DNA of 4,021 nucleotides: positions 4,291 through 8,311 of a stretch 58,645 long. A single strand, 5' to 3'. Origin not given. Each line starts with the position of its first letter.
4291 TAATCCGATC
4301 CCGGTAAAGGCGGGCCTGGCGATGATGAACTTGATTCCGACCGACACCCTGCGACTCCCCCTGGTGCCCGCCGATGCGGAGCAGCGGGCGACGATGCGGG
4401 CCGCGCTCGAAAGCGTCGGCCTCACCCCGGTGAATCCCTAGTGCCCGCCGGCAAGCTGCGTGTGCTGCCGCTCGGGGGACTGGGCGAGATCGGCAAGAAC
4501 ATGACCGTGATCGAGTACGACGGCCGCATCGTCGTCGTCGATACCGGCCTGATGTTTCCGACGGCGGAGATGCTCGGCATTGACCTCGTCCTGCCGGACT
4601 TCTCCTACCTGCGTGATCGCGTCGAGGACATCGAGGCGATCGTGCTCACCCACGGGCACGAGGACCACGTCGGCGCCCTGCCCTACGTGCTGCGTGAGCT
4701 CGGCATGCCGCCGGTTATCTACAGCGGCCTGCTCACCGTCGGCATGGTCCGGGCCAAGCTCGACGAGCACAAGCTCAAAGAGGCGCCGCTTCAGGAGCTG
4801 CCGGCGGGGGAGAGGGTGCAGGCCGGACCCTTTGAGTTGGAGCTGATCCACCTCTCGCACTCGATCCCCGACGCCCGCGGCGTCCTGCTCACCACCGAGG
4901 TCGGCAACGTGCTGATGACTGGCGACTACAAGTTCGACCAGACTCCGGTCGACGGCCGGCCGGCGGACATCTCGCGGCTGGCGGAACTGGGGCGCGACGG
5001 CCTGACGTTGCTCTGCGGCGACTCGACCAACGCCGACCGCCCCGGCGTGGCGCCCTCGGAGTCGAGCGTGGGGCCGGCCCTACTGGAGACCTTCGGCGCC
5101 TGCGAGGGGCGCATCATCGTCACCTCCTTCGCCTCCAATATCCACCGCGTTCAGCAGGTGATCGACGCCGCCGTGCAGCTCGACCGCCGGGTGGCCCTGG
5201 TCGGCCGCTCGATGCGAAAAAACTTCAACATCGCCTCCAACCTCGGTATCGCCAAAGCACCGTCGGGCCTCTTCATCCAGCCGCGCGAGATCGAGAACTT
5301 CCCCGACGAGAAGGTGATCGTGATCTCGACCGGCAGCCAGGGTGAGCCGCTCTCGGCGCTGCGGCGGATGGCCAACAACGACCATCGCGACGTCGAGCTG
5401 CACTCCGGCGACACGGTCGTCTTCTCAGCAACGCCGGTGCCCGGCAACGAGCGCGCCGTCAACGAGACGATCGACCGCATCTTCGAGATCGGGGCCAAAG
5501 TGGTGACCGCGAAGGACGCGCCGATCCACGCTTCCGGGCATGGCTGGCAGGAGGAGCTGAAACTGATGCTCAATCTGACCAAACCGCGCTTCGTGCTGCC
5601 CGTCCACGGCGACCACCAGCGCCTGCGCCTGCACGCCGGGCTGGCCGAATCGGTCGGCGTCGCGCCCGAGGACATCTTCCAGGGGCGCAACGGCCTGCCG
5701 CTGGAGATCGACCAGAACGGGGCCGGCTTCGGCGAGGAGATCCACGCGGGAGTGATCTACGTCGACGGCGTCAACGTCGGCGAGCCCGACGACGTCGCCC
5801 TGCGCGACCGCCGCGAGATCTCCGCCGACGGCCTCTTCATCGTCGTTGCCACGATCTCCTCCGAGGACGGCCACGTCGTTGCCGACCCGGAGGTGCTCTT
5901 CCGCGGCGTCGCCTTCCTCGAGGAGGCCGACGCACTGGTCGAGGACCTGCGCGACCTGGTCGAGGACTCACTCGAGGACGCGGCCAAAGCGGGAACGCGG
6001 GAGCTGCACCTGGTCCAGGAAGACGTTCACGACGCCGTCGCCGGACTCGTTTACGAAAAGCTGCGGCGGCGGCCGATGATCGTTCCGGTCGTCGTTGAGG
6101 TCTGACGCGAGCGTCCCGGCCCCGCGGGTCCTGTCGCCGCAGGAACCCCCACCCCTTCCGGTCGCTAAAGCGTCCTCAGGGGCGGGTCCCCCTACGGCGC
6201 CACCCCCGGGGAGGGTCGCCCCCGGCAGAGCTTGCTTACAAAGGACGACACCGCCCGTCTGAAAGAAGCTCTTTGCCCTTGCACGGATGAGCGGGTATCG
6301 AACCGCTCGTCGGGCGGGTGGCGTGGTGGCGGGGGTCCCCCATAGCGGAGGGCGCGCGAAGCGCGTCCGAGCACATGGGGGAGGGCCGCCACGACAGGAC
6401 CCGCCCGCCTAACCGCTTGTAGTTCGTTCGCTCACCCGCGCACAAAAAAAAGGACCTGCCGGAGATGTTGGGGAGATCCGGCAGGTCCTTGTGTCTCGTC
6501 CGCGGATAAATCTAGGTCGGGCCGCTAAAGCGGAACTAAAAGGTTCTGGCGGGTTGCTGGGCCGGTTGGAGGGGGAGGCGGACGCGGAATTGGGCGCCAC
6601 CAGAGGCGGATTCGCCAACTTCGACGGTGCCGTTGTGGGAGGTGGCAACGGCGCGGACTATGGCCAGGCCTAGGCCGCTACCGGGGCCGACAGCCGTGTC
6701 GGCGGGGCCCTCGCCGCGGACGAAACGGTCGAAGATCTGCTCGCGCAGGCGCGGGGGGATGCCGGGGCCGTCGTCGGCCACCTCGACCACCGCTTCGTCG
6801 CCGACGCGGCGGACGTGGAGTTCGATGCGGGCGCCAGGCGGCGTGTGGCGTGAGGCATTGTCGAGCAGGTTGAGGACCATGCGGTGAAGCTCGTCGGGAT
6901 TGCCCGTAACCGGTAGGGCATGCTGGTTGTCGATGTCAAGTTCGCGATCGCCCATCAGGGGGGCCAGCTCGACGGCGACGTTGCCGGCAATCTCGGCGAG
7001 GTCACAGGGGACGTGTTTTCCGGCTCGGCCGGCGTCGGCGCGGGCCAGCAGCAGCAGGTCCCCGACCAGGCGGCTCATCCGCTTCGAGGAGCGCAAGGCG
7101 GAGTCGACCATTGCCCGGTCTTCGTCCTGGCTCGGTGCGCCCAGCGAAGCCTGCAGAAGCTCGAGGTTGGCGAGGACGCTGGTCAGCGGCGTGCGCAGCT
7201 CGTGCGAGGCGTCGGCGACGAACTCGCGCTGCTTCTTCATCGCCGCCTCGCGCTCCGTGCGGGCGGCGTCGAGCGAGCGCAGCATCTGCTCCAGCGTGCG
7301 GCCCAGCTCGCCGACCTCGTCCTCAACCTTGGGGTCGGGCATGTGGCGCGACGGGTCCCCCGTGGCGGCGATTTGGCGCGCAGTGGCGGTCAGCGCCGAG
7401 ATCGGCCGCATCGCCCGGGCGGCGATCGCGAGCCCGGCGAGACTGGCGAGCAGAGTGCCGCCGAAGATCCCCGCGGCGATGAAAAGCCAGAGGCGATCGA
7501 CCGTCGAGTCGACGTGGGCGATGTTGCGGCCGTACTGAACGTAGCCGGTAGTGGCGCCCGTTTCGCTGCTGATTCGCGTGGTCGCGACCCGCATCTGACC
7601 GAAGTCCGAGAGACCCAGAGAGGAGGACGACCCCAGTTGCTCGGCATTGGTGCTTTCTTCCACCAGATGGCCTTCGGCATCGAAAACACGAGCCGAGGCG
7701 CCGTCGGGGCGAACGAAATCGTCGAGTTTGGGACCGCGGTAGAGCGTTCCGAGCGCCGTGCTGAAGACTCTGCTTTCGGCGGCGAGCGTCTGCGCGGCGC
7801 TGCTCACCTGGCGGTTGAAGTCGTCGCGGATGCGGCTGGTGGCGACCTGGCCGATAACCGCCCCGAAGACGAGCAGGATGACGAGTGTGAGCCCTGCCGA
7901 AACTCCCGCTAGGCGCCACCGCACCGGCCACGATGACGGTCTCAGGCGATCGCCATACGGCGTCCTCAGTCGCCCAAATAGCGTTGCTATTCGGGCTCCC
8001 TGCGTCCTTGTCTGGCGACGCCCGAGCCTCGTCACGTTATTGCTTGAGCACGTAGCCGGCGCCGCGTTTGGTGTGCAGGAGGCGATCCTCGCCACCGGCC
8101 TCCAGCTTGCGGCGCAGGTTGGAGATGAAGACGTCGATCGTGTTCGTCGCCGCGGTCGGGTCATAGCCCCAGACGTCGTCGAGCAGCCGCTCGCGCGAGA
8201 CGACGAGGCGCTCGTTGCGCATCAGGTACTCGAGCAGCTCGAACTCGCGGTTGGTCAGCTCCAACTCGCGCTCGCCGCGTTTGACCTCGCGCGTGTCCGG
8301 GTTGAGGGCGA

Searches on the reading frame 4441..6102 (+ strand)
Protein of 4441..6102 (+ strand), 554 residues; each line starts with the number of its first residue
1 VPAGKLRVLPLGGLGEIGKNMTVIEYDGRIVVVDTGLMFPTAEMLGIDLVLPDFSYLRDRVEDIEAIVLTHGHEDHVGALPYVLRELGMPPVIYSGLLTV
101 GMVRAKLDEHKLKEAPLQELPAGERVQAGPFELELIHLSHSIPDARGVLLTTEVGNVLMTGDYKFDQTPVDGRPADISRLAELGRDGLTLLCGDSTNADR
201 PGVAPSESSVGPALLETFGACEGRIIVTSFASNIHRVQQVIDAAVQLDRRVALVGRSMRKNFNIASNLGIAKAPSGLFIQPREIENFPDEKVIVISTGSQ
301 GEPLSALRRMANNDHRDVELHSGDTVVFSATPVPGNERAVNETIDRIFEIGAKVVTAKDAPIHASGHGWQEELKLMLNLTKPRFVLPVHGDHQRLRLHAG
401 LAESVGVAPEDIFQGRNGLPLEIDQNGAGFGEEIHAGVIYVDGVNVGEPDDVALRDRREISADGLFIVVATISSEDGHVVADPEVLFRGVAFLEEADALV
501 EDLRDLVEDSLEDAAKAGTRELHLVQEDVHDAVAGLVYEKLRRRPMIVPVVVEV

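Call 21: search_protein_families(library=ncbifam, proteins=[window:4441-6102:+], max_evalue=1e-10)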
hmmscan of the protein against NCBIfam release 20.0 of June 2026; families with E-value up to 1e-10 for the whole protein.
window:4441-6102:+ (554 aa): 2 families
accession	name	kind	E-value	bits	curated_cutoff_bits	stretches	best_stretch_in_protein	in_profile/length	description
NF047419.1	RNase_J1_RnjA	exception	2.7e-186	620.5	820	1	7-553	3-548/549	ribonuclease J1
TIGR00649.1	MG423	subfamily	1.9e-165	551.3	400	1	7-551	2-545/546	RNase J family beta-CASP ribonuclease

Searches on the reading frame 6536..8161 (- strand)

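Call 21: search_protein_families(library=ncbifam, proteins=[window:6536-8161:-], max_evalue=1e-10)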
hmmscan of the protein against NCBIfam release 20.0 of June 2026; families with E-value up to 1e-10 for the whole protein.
window:6536-8161:- (541 aa): 64 families (the best 25 are shown)
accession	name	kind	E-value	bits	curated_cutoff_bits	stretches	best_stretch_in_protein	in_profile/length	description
TIGR01386.1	cztS_silS_copS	subfamily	2.7e-56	191.5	292.55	1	210-530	148-457/457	heavy metal sensor histidine kinase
NF041735.1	hist_kin_RppB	equivalog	1.2e-52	179.1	400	1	308-530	213-438/438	two-component system sensor histidine kinase RppB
TIGR02966.1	phoR_proteo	equivalog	2.4e-46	158.3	334.2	1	298-529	103-333/333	phosphate regulon sensor histidine kinase PhoR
NF033092.0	HK_WalK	equivalog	1.1e-43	149.7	725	1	302-530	363-593/594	cell wall metabolism sensor histidine kinase WalK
NF012163.2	BaeS_SmeS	equivalog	6.6e-42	144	500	1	220-530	161-457/457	sensor histidine kinase efflux regulator BaeS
NF040691.1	MtrAB_MtrB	equivalog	1.3e-41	143.2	450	1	234-535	196-496/507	MtrAB system histidine kinase MtrB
NF008312.0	PRK11100.1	equivalog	1.2e-40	139.8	356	1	232-531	188-474/477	two-component system sensor histidine kinase CreC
NF046044.1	PnpS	equivalog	1.8e-40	139.2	400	1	307-530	166-390/390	two-component system histidine kinase PnpS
NF007837.0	PRK10549.1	equivalog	2.2e-39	135.5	603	1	235-534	173-461/466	envelope stress sensor histidine kinase BaeS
NF058527.1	HistKinChvGCaul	equivalog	1.2e-37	129.9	740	1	245-530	246-532/535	two-component sensor histidine kinase ChvG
NF047465.1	hybrid_HK_LvrA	exception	4.5e-37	127.5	1200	1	311-533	202-424/819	hybrid histidine kinase/response regulator LvrA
NF007345.0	PRK09835.1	subfamily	4.9e-36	124.3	423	1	290-530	241-479/482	Cu(+)/Ag(+) sensor histidine kinase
NF007898.0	PRK10604.1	equivalog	2.7e-35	122.4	478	1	281-534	189-426/433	two-component system sensor histidine kinase RstB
NF007793.0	PRK10490.1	equivalog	3e-33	114.9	1123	1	294-534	642-885/895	two-component system sensor histidine kinase KdpD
NF033091.0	HK_VanS_ACDEFG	equivalog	6.6e-33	114.1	400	1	279-530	42-293/293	vancomycin resistance histidine kinase VanS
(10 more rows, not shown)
